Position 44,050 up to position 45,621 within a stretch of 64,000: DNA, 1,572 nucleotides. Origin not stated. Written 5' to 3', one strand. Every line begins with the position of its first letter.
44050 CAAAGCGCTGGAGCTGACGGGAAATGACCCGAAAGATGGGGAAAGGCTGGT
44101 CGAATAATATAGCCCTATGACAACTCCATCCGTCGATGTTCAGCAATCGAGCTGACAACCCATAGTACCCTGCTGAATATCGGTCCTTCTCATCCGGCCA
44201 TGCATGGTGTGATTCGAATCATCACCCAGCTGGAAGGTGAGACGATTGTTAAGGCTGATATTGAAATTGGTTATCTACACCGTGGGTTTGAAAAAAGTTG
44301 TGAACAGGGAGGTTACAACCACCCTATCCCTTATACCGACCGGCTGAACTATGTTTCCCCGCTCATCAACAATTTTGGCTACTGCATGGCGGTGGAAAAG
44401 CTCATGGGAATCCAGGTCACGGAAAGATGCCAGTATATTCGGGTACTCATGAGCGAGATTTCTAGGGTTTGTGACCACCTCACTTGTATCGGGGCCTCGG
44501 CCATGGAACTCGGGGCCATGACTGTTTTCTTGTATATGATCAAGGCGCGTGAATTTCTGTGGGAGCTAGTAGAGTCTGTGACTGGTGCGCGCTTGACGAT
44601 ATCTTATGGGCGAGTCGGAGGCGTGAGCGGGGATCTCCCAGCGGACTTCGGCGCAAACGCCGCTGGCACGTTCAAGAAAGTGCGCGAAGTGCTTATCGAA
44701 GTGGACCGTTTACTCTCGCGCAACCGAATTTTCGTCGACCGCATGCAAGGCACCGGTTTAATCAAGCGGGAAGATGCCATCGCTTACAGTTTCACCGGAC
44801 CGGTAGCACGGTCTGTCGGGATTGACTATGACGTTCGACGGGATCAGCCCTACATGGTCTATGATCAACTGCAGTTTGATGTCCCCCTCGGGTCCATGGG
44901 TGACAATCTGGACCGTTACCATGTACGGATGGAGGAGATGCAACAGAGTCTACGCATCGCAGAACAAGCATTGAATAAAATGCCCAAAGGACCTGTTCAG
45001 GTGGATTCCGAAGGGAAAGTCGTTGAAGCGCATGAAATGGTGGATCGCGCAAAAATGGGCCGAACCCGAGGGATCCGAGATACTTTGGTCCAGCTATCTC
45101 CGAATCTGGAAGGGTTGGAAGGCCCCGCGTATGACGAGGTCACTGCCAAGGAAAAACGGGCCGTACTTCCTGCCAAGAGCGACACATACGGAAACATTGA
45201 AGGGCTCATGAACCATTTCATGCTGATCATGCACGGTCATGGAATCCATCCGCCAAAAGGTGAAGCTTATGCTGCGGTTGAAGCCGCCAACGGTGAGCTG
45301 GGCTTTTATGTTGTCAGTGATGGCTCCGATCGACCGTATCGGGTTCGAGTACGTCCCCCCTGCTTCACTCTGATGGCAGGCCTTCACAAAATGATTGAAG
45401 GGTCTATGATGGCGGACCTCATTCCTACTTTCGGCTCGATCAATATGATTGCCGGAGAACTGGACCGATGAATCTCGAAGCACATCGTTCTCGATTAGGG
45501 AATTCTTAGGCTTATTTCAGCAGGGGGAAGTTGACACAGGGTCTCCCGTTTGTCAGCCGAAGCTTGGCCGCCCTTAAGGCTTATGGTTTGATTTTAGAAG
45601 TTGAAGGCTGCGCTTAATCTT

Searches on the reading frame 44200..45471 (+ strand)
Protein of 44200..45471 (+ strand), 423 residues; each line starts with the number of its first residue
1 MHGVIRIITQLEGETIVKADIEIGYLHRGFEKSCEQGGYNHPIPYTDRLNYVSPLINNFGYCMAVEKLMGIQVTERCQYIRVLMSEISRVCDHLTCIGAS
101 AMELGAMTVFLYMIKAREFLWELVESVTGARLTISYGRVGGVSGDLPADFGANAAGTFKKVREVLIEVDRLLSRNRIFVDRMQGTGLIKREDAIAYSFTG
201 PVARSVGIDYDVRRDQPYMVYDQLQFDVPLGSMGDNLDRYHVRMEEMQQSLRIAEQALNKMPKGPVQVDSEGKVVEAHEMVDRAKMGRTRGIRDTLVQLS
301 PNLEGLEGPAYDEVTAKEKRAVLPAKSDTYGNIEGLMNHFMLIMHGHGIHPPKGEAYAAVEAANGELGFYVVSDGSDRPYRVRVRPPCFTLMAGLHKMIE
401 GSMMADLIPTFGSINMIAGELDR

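Call 42: search_protein_families(library=pfam, proteins=[window:44200-45471:+], max_evalue=0.00001)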
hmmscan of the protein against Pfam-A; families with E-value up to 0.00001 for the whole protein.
window:44200-45471:+ (423 aa): 1 family
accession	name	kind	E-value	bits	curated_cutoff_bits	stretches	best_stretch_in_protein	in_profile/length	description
PF00346.24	Complex1_49kDa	-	1.4e-99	333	24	1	104-423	2-271/271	Respiratory-chain NADH dehydrogenase, 49 Kd subunit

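Call 43: find_homologous_proteins(query=window:44200-45471:+)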
Query window:44200-45471:+ (423 aa): 8000 proteins with E <= 0.001 among 8000 candidates; the best 120 are listed.
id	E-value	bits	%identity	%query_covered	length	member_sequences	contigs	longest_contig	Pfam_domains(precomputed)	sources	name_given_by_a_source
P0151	2.4e-282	954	99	100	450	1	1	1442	PF00346.25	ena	-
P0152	4.0e-280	947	98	100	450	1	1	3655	PF00346.25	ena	-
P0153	2.6e-278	941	98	100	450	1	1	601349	PF00346.25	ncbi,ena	-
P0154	7.0e-278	939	98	100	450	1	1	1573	PF00346.25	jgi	jgi:NADH-quinone oxidoreductase subunit D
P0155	1.9e-277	938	97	100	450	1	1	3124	PF00346.25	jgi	jgi:NADH-quinone oxidoreductase subunit D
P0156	2.5e-276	934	97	100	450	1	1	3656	PF00346.25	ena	-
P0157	3.8e-276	934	97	100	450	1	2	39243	PF00346.25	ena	-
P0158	3.3e-275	931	96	100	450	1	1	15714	PF00346.25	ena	-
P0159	1.9e-273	925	96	100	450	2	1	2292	PF00346.25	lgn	-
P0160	2.6e-273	924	96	100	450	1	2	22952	PF00346.25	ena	-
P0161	3.4e-273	924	96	100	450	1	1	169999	PF00346.25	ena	-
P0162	6.4e-273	923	96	100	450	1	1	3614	PF00346.25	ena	-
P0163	7.8e-273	923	96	100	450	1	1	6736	PF00346.25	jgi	jgi:NADH-quinone oxidoreductase subunit D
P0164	2.7e-270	914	95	100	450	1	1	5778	PF00346.25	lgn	-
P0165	9.2e-268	906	94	100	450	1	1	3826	PF00346.25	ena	-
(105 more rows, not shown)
